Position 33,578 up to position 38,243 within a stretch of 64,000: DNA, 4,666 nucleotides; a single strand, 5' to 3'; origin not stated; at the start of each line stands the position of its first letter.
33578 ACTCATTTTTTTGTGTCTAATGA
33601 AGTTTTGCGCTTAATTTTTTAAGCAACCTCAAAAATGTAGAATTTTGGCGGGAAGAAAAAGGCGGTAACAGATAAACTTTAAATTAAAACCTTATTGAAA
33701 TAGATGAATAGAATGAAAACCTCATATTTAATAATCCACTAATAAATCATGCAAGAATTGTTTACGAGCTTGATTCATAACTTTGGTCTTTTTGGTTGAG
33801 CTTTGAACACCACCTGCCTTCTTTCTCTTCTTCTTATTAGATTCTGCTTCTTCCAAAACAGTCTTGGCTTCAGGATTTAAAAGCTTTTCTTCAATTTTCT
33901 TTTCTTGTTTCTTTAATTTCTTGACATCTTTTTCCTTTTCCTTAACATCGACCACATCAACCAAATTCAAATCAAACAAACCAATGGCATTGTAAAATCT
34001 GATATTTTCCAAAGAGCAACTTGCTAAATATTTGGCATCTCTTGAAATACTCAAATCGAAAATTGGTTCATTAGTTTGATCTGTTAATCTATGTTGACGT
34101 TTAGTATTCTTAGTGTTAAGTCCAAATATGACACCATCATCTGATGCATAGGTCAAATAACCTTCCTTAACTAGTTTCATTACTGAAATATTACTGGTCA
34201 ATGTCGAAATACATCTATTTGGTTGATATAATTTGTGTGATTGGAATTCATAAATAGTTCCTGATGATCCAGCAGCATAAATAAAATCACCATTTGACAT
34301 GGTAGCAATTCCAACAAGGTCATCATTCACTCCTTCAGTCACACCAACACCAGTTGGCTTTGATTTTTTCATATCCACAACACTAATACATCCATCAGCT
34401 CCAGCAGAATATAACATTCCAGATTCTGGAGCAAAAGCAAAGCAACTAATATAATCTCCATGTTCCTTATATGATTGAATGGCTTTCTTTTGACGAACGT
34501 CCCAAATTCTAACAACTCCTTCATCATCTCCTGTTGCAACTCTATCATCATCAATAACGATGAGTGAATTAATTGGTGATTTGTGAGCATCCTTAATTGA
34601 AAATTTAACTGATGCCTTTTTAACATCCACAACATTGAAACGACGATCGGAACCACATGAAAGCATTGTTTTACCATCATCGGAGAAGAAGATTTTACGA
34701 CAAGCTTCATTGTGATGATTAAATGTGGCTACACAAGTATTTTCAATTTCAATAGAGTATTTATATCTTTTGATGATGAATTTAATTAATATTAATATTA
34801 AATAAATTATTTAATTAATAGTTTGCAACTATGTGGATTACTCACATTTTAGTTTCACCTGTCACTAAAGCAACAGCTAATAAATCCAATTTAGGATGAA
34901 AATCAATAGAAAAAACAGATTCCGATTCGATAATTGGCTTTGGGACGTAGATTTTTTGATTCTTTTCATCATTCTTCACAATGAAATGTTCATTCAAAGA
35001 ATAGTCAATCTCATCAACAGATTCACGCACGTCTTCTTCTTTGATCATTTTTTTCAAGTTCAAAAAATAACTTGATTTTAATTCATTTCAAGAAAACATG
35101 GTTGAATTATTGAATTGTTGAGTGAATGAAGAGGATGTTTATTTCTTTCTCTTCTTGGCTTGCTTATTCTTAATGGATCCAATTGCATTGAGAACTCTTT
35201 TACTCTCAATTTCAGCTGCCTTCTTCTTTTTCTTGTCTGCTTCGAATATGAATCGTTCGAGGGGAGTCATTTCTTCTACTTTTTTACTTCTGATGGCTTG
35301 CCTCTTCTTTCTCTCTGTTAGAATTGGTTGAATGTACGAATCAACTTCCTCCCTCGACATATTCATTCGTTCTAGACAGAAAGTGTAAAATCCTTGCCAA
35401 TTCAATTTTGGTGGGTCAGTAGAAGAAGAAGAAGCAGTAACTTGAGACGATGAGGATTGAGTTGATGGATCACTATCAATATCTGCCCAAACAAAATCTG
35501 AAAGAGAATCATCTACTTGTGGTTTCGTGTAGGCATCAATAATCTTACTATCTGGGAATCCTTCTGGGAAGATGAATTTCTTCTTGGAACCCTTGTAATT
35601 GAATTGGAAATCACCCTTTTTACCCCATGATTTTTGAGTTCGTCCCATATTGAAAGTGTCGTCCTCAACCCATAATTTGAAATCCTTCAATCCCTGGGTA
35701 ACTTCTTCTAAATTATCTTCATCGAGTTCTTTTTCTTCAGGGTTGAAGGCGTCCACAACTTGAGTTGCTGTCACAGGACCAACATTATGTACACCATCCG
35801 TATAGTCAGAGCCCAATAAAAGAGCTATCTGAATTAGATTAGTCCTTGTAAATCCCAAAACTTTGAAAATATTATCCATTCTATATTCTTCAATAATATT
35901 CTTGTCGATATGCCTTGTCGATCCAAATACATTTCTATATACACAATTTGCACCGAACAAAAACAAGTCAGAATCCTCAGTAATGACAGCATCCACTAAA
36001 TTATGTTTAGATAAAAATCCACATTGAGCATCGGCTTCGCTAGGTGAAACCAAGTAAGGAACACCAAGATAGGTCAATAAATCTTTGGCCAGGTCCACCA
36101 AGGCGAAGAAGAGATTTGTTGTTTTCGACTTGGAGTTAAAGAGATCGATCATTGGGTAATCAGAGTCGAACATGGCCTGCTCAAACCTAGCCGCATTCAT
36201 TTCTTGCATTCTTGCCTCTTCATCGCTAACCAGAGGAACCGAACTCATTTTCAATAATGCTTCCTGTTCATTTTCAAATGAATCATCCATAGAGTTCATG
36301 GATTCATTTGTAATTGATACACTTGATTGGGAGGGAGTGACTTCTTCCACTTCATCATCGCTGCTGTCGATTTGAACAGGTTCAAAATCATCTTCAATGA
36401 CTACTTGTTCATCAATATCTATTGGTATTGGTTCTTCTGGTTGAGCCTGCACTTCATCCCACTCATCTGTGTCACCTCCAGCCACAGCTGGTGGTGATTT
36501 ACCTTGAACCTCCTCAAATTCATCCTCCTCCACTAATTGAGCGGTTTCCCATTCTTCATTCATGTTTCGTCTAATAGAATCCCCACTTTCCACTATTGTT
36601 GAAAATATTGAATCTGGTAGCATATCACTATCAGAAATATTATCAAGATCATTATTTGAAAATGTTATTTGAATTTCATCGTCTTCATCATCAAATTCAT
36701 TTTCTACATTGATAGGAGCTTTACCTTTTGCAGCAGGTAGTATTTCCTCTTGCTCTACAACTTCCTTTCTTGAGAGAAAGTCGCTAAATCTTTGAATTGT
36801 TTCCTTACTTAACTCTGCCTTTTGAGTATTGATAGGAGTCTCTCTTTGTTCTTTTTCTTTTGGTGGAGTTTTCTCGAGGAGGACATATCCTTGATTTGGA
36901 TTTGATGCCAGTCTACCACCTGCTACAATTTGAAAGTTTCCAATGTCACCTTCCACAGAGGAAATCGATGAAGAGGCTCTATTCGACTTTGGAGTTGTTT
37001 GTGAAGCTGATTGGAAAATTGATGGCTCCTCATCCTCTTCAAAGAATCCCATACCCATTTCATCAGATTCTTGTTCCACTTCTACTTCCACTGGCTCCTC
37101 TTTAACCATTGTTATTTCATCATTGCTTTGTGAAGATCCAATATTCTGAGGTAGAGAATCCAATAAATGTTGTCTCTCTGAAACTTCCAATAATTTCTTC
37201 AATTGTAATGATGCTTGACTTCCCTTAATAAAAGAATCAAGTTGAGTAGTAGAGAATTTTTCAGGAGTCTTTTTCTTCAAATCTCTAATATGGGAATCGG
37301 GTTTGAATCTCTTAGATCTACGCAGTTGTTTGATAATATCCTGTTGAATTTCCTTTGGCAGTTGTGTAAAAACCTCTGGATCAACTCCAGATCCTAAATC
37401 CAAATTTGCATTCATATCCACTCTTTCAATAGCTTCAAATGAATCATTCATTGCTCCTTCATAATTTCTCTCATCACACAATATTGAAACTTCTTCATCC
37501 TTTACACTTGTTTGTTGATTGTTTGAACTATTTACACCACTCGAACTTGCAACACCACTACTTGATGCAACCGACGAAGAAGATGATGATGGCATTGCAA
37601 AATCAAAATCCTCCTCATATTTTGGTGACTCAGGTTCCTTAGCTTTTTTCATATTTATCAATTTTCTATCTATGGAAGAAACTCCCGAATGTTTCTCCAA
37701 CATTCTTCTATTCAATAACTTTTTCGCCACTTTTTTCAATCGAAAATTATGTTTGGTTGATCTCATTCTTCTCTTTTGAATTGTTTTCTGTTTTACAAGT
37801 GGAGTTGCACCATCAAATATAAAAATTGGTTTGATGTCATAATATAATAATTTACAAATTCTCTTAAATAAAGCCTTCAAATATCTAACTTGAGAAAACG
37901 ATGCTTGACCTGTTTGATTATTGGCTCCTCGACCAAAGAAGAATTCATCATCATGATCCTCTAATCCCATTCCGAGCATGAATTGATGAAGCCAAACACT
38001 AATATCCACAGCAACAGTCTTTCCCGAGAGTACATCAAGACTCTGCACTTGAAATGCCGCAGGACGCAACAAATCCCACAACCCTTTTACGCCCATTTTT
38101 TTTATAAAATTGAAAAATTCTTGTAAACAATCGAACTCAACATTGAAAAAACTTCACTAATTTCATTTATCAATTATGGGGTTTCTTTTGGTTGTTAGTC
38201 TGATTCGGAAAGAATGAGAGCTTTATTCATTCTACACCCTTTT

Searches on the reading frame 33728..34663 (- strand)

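Call 87: search_protein_families(library=pfam, proteins=[window:33728-34663:-], max_evalue=0.0001)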
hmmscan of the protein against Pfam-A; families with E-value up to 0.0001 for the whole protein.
window:33728-34663:- (311 aa): 26 families (the best 25 are shown)
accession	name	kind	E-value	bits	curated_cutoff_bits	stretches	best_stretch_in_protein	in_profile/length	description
PF24796.1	WDR55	-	2.8e-46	158.4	200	1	2-225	70-292/296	WDR55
PF25174.1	Beta-prop_THOC3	-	7.9e-21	74.7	305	1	2-220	19-235/272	THOC3 beta-propeller domain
PF24807.1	WD40_CDC20-Fz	-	5.6e-17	62.4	200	1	4-145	26-167/292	CDC20/Fizzy WD40 domain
PF00400.38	WD40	-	1.2e-15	57.6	27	0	61-96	3-38/39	WD domain, G-beta repeat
PF25173.1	Beta-prop_WDR3_1st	-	1.8e-15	57.6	154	1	5-127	7-127/184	WDR3 first beta-propeller domain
PF24817.1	WD40_WDHD1_1st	-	2.2e-15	57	109.9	2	73-221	9-152/291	WDHD1 first WD40 domain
PF23393.2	Beta-prop_WDR90_POC16_2nd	-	1.4e-14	54.4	60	2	41-143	8-108/291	WDR90/POC16, second beta-propeller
PF24814.1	WD40_Prp19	-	1.7e-14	54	320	1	1-142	107-249/281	Prp19 WD40 domain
PF23414.1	Beta-prop_EML_2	-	1.8e-12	47.6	90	1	2-101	15-113/266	Echinoderm microtubule-associated protein second beta-propeller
PF25168.1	Beta-prop_WDR36-Utp21_2nd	-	2.7e-11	43.8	84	1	2-102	174-273/335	WDR36/Utp21 second beta-propeller domain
PF23409.1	Beta-prop_EML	-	7.1e-11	42.5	88.2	2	50-202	90-245/267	Echinoderm microtubule-associated protein first beta-propeller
PF25175.1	Beta-prop_WDR5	-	2.4e-10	40.6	250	1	28-103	52-128/296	WDR5 beta-propeller domain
PF24780.1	WD40_MABP1-WDR62_1st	-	1.8e-08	34.5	496.3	1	13-101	24-116/328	MABP1/WDR62 first WD40 domain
PF24782.2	WD40_MABP1-WDR62_2nd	-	5.1e-08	32.7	290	1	27-101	87-165/341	MABP1/WDR62 second WD40 domain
PF25171.1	Beta-prop_WDR36-Utp21_1st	-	5.7e-08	32.9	80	1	3-105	81-186/266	WDR36/Utp21 first beta-propeller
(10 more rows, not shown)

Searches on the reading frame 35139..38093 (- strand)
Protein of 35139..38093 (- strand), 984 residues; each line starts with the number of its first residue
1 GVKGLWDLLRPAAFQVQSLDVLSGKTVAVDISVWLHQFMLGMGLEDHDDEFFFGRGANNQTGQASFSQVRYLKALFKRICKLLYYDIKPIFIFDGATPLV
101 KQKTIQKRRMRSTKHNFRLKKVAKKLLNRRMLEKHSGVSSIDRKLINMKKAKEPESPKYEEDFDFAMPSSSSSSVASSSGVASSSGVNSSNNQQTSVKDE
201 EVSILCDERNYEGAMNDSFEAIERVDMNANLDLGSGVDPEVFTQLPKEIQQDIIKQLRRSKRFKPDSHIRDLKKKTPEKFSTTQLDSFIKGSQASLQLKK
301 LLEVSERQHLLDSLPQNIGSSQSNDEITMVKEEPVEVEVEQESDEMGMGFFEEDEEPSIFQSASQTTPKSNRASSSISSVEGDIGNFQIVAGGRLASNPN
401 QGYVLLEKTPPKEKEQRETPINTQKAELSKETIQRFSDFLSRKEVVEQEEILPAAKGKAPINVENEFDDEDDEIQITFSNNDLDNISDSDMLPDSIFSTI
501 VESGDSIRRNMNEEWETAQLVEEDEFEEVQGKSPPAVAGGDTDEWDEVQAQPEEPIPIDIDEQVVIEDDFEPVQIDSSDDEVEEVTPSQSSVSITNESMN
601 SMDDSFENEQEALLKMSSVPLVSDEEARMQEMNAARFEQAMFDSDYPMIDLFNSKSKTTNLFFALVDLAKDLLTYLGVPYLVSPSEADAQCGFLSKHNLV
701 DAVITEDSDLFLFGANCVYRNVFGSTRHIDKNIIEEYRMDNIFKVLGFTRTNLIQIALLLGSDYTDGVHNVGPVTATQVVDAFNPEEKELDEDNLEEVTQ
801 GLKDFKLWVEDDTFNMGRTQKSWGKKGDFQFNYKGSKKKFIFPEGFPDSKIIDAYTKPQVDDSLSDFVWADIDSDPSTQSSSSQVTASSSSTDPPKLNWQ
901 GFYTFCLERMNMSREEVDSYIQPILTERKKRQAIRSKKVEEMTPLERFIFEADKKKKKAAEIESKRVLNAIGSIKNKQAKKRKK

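Call 87: search_protein_families(library=pfam, proteins=[window:35139-38093:-], max_evalue=0.0001)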
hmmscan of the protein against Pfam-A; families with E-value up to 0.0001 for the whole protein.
window:35139-38093:- (984 aa): 3 families
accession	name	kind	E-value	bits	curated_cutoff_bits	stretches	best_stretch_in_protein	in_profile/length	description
PF00867.23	XPG_I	-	2.3e-26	92.4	24.9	1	677-763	1-89/89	XPG I-region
PF00752.23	XPG_N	-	5.6e-22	78.6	22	1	1-114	2-100/101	XPG N-terminal domain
PF12813.12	XPG_I_2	-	5.5e-09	36.3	24.2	1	675-758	18-100/240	XPG domain containing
